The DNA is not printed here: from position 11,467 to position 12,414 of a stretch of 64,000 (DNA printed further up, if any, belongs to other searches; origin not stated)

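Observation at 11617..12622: spoIIAA-sigF module lacking the anti-sigma kinase SpoIIAB, with an N-terminally short sigma factor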

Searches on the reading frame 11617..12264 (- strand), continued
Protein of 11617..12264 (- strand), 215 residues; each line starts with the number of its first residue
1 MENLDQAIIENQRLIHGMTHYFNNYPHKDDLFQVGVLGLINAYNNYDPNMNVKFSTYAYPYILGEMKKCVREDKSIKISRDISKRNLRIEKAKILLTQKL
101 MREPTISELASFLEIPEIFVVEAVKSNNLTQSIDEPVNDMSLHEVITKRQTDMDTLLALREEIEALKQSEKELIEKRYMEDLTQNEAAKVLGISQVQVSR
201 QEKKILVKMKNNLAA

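Call 63: search_protein_families(library=ncbifam, proteins=[P0143, P0146, P0175, P0186, P0194, P0233, P0257, P0261, P0125, P0161], max_evalue=1e-20)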
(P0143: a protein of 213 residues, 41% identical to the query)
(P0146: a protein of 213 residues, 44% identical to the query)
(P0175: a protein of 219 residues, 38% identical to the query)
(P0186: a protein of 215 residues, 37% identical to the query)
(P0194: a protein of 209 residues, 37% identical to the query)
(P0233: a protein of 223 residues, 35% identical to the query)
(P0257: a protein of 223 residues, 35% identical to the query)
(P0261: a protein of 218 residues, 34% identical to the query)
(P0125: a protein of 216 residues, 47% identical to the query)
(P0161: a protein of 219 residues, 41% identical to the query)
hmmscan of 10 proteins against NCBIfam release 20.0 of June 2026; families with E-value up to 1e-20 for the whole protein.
P0143 (213 aa): 10 families
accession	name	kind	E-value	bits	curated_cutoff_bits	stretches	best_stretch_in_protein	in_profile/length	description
TIGR02980.1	SigBFG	subfamily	2.1e-46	158.4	234.35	1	6-211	7-225/227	SigB/SigF/SigG family RNA polymerase sigma factor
TIGR02885.1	spore_sigF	equivalog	8.1e-43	146.9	321.45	1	6-210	15-229/231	RNA polymerase sporulation sigma factor SigF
NF004052.0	PRK05572.1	subfamily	5e-40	137.6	311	1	6-211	36-249/252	SigF/SigG family RNA polymerase sporulation sigma factor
NF006071.0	PRK08215.1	equivalog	1.3e-35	123.3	372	1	7-209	42-254/258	RNA polymerase sporulation sigma factor SigG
TIGR02850.1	spore_sigG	equivalog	1.1e-33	116.8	457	1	6-209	38-251/254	RNA polymerase sporulation sigma factor SigG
NF005644.0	PRK07408.1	subfamily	5.2e-31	108.2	261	1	7-209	32-250/258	RNA polymerase sigma factor SigF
TIGR02937.1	sigma70-ECF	superfamily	1.6e-26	92.9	42.9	1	3-211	2-164/165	sigma-70 family RNA polymerase sigma factor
TIGR02941.1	Sigma_B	equivalog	2.7e-26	92.5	315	1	6-210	33-251/255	RNA polymerase sigma factor SigB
NF005514.0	PRK07122.1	subfamily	5.3e-25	88.1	372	1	15-209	53-260/264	RNA polymerase sigma factor SigF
TIGR02479.1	FliA_WhiG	subfamily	2.2e-22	79.9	189.6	1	13-210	11-221/224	FliA/WhiG family RNA polymerase sigma factor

P0146 (213 aa): 10 families
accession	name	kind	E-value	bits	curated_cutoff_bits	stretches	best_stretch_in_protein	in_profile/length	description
TIGR02980.1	SigBFG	subfamily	4.1e-44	150.9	234.35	1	4-213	5-226/227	SigB/SigF/SigG family RNA polymerase sigma factor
TIGR02885.1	spore_sigF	equivalog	1.2e-43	149.6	321.45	1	4-213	13-231/231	RNA polymerase sporulation sigma factor SigF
NF004052.0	PRK05572.1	subfamily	3.3e-40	138.2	311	1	4-213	34-250/252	SigF/SigG family RNA polymerase sporulation sigma factor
NF006071.0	PRK08215.1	equivalog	2.9e-33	115.5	372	1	5-212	40-256/258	RNA polymerase sporulation sigma factor SigG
TIGR02850.1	spore_sigG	equivalog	1.6e-30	106.4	457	1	5-212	37-253/254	RNA polymerase sporulation sigma factor SigG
TIGR02941.1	Sigma_B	equivalog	4.1e-29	101.8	315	1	5-211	32-251/255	RNA polymerase sigma factor SigB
TIGR02479.1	FliA_WhiG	subfamily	7.4e-24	84.7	189.6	1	13-213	11-223/224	FliA/WhiG family RNA polymerase sigma factor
TIGR02937.1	sigma70-ECF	superfamily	8e-24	84.1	42.9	1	3-213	2-165/165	sigma-70 family RNA polymerase sigma factor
NF005644.0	PRK07408.1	subfamily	8.5e-24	84.6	261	1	7-213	32-253/258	RNA polymerase sigma factor SigF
NF005514.0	PRK07122.1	subfamily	9.1e-23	80.7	372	1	7-213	45-263/264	RNA polymerase sigma factor SigF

P0175 (219 aa): 11 families
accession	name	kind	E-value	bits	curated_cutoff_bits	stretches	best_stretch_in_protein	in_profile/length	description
TIGR02885.1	spore_sigF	equivalog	1.5e-43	149.3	321.45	1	4-217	12-231/231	RNA polymerase sporulation sigma factor SigF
TIGR02980.1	SigBFG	subfamily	3.4e-43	148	234.35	1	5-217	5-226/227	SigB/SigF/SigG family RNA polymerase sigma factor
NF004052.0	PRK05572.1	subfamily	1e-41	143.2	311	1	5-218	34-251/252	SigF/SigG family RNA polymerase sporulation sigma factor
NF006071.0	PRK08215.1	equivalog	8.8e-32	110.7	372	1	9-217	43-257/258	RNA polymerase sporulation sigma factor SigG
NF005644.0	PRK07408.1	subfamily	3.3e-30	105.6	261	1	9-215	33-251/258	RNA polymerase sigma factor SigF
TIGR02937.1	sigma70-ECF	superfamily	3.6e-30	104.8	42.9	1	5-216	3-164/165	sigma-70 family RNA polymerase sigma factor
TIGR02479.1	FliA_WhiG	subfamily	4.2e-29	101.9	189.6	1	17-217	14-223/224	FliA/WhiG family RNA polymerase sigma factor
TIGR02850.1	spore_sigG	equivalog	7.1e-28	97.7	457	1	8-215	39-252/254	RNA polymerase sporulation sigma factor SigG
TIGR02941.1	Sigma_B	equivalog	1.4e-26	93.5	315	1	5-217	30-253/255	RNA polymerase sigma factor SigB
TIGR02997.1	Sig70-cyanoRpoD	subfamily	3e-22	79.2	384.5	1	8-214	79-298/298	RNA polymerase sigma factor, RpoD/SigA family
NF005514.0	PRK07122.1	subfamily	1.1e-21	77.1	372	1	15-216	52-262/264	RNA polymerase sigma factor SigF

P0186 (215 aa): 9 families
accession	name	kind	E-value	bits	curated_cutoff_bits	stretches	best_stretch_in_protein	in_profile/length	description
TIGR02980.1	SigBFG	subfamily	3e-40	138.3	234.35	1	3-213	3-225/227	SigB/SigF/SigG family RNA polymerase sigma factor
TIGR02885.1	spore_sigF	equivalog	4.9e-36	124.7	321.45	1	4-213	12-230/231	RNA polymerase sporulation sigma factor SigF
NF004052.0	PRK05572.1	subfamily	4.7e-33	114.8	311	1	5-213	34-249/252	SigF/SigG family RNA polymerase sporulation sigma factor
NF005644.0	PRK07408.1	subfamily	5.6e-26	91.7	261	1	7-212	31-251/258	RNA polymerase sigma factor SigF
TIGR02941.1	Sigma_B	equivalog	3.3e-25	89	315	1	3-213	29-252/255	RNA polymerase sigma factor SigB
TIGR02937.1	sigma70-ECF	superfamily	3.7e-24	85.2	42.9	1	7-212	5-163/165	sigma-70 family RNA polymerase sigma factor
NF006071.0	PRK08215.1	equivalog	3.4e-23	82.6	372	1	5-213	39-256/258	RNA polymerase sporulation sigma factor SigG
TIGR02850.1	spore_sigG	equivalog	2.5e-21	76.3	457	1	6-212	37-252/254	RNA polymerase sporulation sigma factor SigG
TIGR02479.1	FliA_WhiG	subfamily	5.9e-21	75.2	189.6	0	17-213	14-222/224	FliA/WhiG family RNA polymerase sigma factor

P0194 (209 aa): 9 families
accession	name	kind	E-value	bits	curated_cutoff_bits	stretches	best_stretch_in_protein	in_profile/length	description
TIGR02980.1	SigBFG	subfamily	3.3e-37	128.4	234.35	1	2-208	6-226/227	SigB/SigF/SigG family RNA polymerase sigma factor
TIGR02885.1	spore_sigF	equivalog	9.5e-35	120.5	321.45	1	2-207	14-230/231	RNA polymerase sporulation sigma factor SigF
NF004052.0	PRK05572.1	subfamily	4.6e-32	111.5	311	1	2-208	35-250/252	SigF/SigG family RNA polymerase sporulation sigma factor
NF006071.0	PRK08215.1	equivalog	1.7e-25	90.1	372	1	2-208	40-257/258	RNA polymerase sporulation sigma factor SigG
TIGR02479.1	FliA_WhiG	subfamily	3e-25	89.3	189.6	1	12-209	13-224/224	FliA/WhiG family RNA polymerase sigma factor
NF005644.0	PRK07408.1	subfamily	5.4e-25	88.5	261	1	24-208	54-253/258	RNA polymerase sigma factor SigF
TIGR02937.1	sigma70-ECF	superfamily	1.7e-24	86.3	42.9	1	2-207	4-164/165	sigma-70 family RNA polymerase sigma factor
TIGR02850.1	spore_sigG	equivalog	4.1e-23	82.1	457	1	2-205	37-251/254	RNA polymerase sporulation sigma factor SigG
TIGR02941.1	Sigma_B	equivalog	9.6e-21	74.4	315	0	2-204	32-249/255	RNA polymerase sigma factor SigB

P0233 (223 aa): 10 families
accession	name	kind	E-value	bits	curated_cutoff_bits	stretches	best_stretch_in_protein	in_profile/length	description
TIGR02980.1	SigBFG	subfamily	1.2e-47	162.5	234.35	1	6-221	5-226/227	SigB/SigF/SigG family RNA polymerase sigma factor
NF004052.0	PRK05572.1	subfamily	2.4e-43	148.5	311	1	6-221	34-250/252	SigF/SigG family RNA polymerase sporulation sigma factor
TIGR02885.1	spore_sigF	equivalog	2.2e-42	145.5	321.45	1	6-220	13-230/231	RNA polymerase sporulation sigma factor SigF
NF006071.0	PRK08215.1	equivalog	9.5e-34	117.1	372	1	6-220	39-256/258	RNA polymerase sporulation sigma factor SigG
TIGR02941.1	Sigma_B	equivalog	3.1e-31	108.8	315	1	6-221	31-253/255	RNA polymerase sigma factor SigB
TIGR02850.1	spore_sigG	equivalog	5.6e-31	107.9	457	1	6-217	36-250/254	RNA polymerase sporulation sigma factor SigG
NF005514.0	PRK07122.1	subfamily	5.4e-27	94.6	372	1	6-221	42-263/264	RNA polymerase sigma factor SigF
TIGR02937.1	sigma70-ECF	superfamily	2.2e-24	85.9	42.9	1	6-220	3-164/165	sigma-70 family RNA polymerase sigma factor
NF005644.0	PRK07408.1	subfamily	7.4e-24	84.8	261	1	29-219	54-251/258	RNA polymerase sigma factor SigF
TIGR02479.1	FliA_WhiG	subfamily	1.4e-22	80.6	189.6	1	14-220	10-222/224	FliA/WhiG family RNA polymerase sigma factor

P0257 (223 aa): 21 families
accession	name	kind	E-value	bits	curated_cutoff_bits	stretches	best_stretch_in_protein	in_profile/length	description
TIGR02980.1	SigBFG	subfamily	2.7e-65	220.3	234.35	1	5-217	3-224/227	SigB/SigF/SigG family RNA polymerase sigma factor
TIGR02885.1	spore_sigF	equivalog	7.4e-65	219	321.45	1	5-217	11-229/231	RNA polymerase sporulation sigma factor SigF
NF004052.0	PRK05572.1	subfamily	2.1e-64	217.5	311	1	5-219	32-250/252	SigF/SigG family RNA polymerase sporulation sigma factor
NF006071.0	PRK08215.1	equivalog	5e-54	183.6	372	1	5-219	37-257/258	RNA polymerase sporulation sigma factor SigG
TIGR02850.1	spore_sigG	equivalog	9.4e-51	172.7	457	1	5-218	34-253/254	RNA polymerase sporulation sigma factor SigG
NF005514.0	PRK07122.1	subfamily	1.1e-46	159.1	372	1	5-217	40-261/264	RNA polymerase sigma factor SigF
NF005644.0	PRK07408.1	subfamily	4.7e-37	128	261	1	7-219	29-253/258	RNA polymerase sigma factor SigF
TIGR02941.1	Sigma_B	equivalog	2e-35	122.5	315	1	7-219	31-253/255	RNA polymerase sigma factor SigB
TIGR02937.1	sigma70-ECF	superfamily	2e-31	108.9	42.9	1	7-217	3-163/165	sigma-70 family RNA polymerase sigma factor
TIGR02479.1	FliA_WhiG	subfamily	1.5e-30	106.7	189.6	1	28-217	22-221/224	FliA/WhiG family RNA polymerase sigma factor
TIGR02393.1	RpoD_Cterm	equivalog_domain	1.2e-28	100.3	354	1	7-217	2-226/238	RNA polymerase sigma factor RpoD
TIGR02997.1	Sig70-cyanoRpoD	subfamily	3.3e-27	95.5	384.5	1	6-216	75-298/298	RNA polymerase sigma factor, RpoD/SigA family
NF041931.2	MzaA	equivalog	4.8e-25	88.5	800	1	6-216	476-702/726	MZA anti-phage system associated sigma-70 family RNA polymerase sigma factor MzaA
NF005920.0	PRK07921.1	subfamily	6.2e-24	84.6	464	1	6-217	91-316/328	RNA polymerase sigma factor SigB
NF004561.0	PRK05901.1-3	equivalog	7.9e-24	84.7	582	1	6-216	300-524/537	RNA polymerase sigma factor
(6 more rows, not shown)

P0261 (218 aa): 14 families
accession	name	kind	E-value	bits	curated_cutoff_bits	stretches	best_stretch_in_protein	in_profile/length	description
TIGR02885.1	spore_sigF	equivalog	4.4e-63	213.2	321.45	1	3-216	12-231/231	RNA polymerase sporulation sigma factor SigF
NF004052.0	PRK05572.1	subfamily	8.8e-61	205.6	311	1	4-217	34-251/252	SigF/SigG family RNA polymerase sporulation sigma factor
TIGR02980.1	SigBFG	subfamily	6.9e-60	202.6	234.35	1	4-216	5-226/227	SigB/SigF/SigG family RNA polymerase sigma factor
NF006071.0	PRK08215.1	equivalog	3.1e-48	164.6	372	1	5-215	40-256/258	RNA polymerase sporulation sigma factor SigG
TIGR02850.1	spore_sigG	equivalog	6e-45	153.7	457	1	4-213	36-251/254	RNA polymerase sporulation sigma factor SigG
NF005644.0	PRK07408.1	subfamily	9e-37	127.1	261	1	5-215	30-252/258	RNA polymerase sigma factor SigF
NF005514.0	PRK07122.1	subfamily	1.6e-36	125.8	372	1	5-216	43-263/264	RNA polymerase sigma factor SigF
TIGR02941.1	Sigma_B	equivalog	2.4e-32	112.4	315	1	4-214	31-251/255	RNA polymerase sigma factor SigB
TIGR02479.1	FliA_WhiG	subfamily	1.3e-30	106.8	189.6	1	7-217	1-224/224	FliA/WhiG family RNA polymerase sigma factor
TIGR02937.1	sigma70-ECF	superfamily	1.4e-28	99.6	42.9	1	5-216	4-165/165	sigma-70 family RNA polymerase sigma factor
TIGR02997.1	Sig70-cyanoRpoD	subfamily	3.7e-25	88.8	384.5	1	5-212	77-297/298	RNA polymerase sigma factor, RpoD/SigA family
TIGR02393.1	RpoD_Cterm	equivalog_domain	6.1e-23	81.7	354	1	5-213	3-225/238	RNA polymerase sigma factor RpoD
NF005413.0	PRK06986.1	subfamily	4.1e-22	79.2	201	1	5-217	16-237/241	RNA polymerase sigma factor FliA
NF004935.0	PRK06288.1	equivalog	1.9e-21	76.9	343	0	5-217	36-263/270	RNA polymerase sigma factor WhiG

P0125 (216 aa): 11 families
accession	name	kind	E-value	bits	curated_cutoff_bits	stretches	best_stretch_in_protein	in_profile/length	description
TIGR02980.1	SigBFG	subfamily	2.1e-52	178.1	234.35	1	6-215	7-226/227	SigB/SigF/SigG family RNA polymerase sigma factor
TIGR02885.1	spore_sigF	equivalog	2.3e-49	168.3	321.45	1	6-215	15-231/231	RNA polymerase sporulation sigma factor SigF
NF004052.0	PRK05572.1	subfamily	3e-47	161.3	311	1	6-215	36-250/252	SigF/SigG family RNA polymerase sporulation sigma factor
NF006071.0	PRK08215.1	equivalog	8.2e-43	146.8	372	1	7-215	42-257/258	RNA polymerase sporulation sigma factor SigG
TIGR02850.1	spore_sigG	equivalog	2e-40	138.8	457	1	6-214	38-253/254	RNA polymerase sporulation sigma factor SigG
NF005644.0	PRK07408.1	subfamily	2e-32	112.8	261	1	14-215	39-253/258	RNA polymerase sigma factor SigF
NF005514.0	PRK07122.1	subfamily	4.8e-32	111.1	372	1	17-215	55-263/264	RNA polymerase sigma factor SigF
TIGR02479.1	FliA_WhiG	subfamily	1.5e-29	103.3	189.6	1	18-215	16-223/224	FliA/WhiG family RNA polymerase sigma factor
TIGR02941.1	Sigma_B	equivalog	3.6e-29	102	315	1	7-214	34-252/255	RNA polymerase sigma factor SigB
TIGR02937.1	sigma70-ECF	superfamily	4.9e-26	91.3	42.9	1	5-215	4-165/165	sigma-70 family RNA polymerase sigma factor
NF005413.0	PRK06986.1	subfamily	1.4e-23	84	201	1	26-215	41-236/241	RNA polymerase sigma factor FliA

P0161 (219 aa): 12 families
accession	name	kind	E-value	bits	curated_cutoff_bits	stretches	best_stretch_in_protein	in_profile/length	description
TIGR02885.1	spore_sigF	equivalog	3e-47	161.4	321.45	1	2-216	9-230/231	RNA polymerase sporulation sigma factor SigF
TIGR02980.1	SigBFG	subfamily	3.3e-47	161.1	234.35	1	7-217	6-226/227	SigB/SigF/SigG family RNA polymerase sigma factor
NF004052.0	PRK05572.1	subfamily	4.1e-43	147.7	311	1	3-218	31-251/252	SigF/SigG family RNA polymerase sporulation sigma factor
NF006071.0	PRK08215.1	equivalog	3.4e-33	115.3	372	1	8-216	41-256/258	RNA polymerase sporulation sigma factor SigG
TIGR02850.1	spore_sigG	equivalog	3.6e-30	105.3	457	1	9-215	39-252/254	RNA polymerase sporulation sigma factor SigG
NF005644.0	PRK07408.1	subfamily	3.6e-29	102.2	261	1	29-217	55-253/258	RNA polymerase sigma factor SigF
TIGR02941.1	Sigma_B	equivalog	1.4e-28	100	315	1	8-215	33-251/255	RNA polymerase sigma factor SigB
TIGR02479.1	FliA_WhiG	subfamily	1.5e-27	96.8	189.6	1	24-217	21-223/224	FliA/WhiG family RNA polymerase sigma factor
TIGR02937.1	sigma70-ECF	superfamily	8.3e-26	90.6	42.9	1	6-215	3-163/165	sigma-70 family RNA polymerase sigma factor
NF005514.0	PRK07122.1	subfamily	1.4e-24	86.7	372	1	28-217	66-263/264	RNA polymerase sigma factor SigF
TIGR02997.1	Sig70-cyanoRpoD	subfamily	5.4e-24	85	384.5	1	8-214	78-298/298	RNA polymerase sigma factor, RpoD/SigA family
TIGR02393.1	RpoD_Cterm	equivalog_domain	9e-23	81.1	354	1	8-215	4-226/238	RNA polymerase sigma factor RpoD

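Call 64: find_homologous_proteins(query=P0261, max_evalue=1e-30)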
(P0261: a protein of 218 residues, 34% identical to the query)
Query P0261 (218 aa): 7349 proteins with E <= 1e-30 among 8000 candidates; the best 120 are listed.
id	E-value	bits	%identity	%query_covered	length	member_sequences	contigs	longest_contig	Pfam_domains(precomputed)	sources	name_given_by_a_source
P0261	1.0e-135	468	100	100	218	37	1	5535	PF04545.23,PF04542.21,PF04539.23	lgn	-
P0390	3.7e-106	371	85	100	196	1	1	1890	PF04545.23,PF04542.21,PF08281.19,PF04539.23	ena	-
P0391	1.9e-99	349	80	98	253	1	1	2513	PF04545.23,PF04542.21,PF08281.19,PF04539.23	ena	-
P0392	3.1e-68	248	56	98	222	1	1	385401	PF04545.23,PF04542.21,PF08281.19,PF04539.23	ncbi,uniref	ncbi:sigma-70 family RNA polymerase sigma factor [Zongyangia hominis]|uniref:sigma-70 family RNA pol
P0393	3.2e-68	247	56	98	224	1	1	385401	PF04545.23,PF04542.21,PF08281.19,PF04539.23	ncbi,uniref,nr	ncbi:sigma-70 family RNA polymerase sigma factor [Oscillospiraceae bacterium NSJ-54]|uniref:Sigma-70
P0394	6.3e-68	247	56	98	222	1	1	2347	PF04545.23,PF04542.21,PF08281.19,PF04539.23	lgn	-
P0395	8.1e-68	246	56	98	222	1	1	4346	PF04545.23,PF04542.21,PF08281.19,PF04539.23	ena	-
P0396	1.1e-67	246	56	98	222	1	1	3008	PF04545.23,PF04542.21,PF08281.19,PF04539.23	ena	-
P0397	1.1e-67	246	56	98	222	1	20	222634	PF04545.23,PF04542.21,PF08281.19,PF04539.23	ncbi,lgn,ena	ncbi:MAG: sigma-70 family RNA polymerase sigma factor [Candidatus Pararuminococcus gallinarum]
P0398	1.1e-67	246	56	98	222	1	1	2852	PF04545.23,PF04542.21,PF08281.19,PF04539.23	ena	-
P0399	1.1e-67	246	56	98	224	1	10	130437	PF04545.23,PF04542.21,PF08281.19,PF04539.23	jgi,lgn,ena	jgi:RNA polymerase sporulation-specific sigma factor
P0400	1.2e-67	246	50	99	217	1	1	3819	PF09048.18,PF04545.23,PF04542.21,PF08281.19,PF04539.23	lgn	-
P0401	2.1e-67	245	56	98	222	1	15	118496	PF04545.23,PF04542.21,PF08281.19,PF04539.23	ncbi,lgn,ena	-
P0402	2.1e-67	245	56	98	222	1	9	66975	PF04545.23,PF04542.21,PF08281.19,PF04539.23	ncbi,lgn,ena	-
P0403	2.2e-67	245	56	98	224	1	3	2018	PF04545.23,PF04542.21,PF08281.19,PF04539.23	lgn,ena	-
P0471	2.3e-62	228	50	99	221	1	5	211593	PF04545.23,PF04542.21,PF04539.23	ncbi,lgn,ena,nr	ncbi:MAG: sigma-70 family RNA polymerase sigma factor [Clostridia bacterium]|nr:sigma-70 family RNA 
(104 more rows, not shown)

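Call 65: find_encoding_contigs(protein=P0392, flank=4000, max_places=1)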
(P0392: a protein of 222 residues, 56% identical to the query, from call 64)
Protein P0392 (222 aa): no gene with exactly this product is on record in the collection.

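Call 66: find_encoding_contigs(protein=P0471, flank=4000, max_places=1)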
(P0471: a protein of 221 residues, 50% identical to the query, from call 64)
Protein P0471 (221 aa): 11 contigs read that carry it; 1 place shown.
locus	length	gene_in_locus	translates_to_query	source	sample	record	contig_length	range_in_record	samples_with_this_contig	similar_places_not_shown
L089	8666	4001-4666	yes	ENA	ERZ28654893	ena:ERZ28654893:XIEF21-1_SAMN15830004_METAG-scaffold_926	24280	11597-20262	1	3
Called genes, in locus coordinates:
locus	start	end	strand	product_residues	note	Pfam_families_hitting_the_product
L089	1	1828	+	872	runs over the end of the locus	PF00133:tRNA-synt_1, PF01406:tRNA-synt_1e (faint), PF09334:tRNA-synt_1g, PF13603:tRNA-synt_1_2, PF09334:tRNA-synt_1g, PF08264:Anticodon_1, PF10458:Val_tRNA-synt_C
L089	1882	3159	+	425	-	PF08245:Mur_ligase_M, PF02875:Mur_ligase_C, PF27239:FOL3_C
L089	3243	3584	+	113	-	PF01740:STAS, PF13466:STAS_2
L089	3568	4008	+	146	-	PF13581:HATPase_c_2, PF02518:HATPase_c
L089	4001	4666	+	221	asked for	PF04542:Sigma70_r2, PF04539:Sigma70_r3 (weak), PF04545:Sigma70_r4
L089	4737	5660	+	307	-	PF00701:DHDPS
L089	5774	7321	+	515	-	PF01073:3Beta_HSD (weak), PF01370:Epimerase, PF02719:Polysacc_synt_2 (weak), PF05368:NmrA (faint), PF13460:NAD_binding_10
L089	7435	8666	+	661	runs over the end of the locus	-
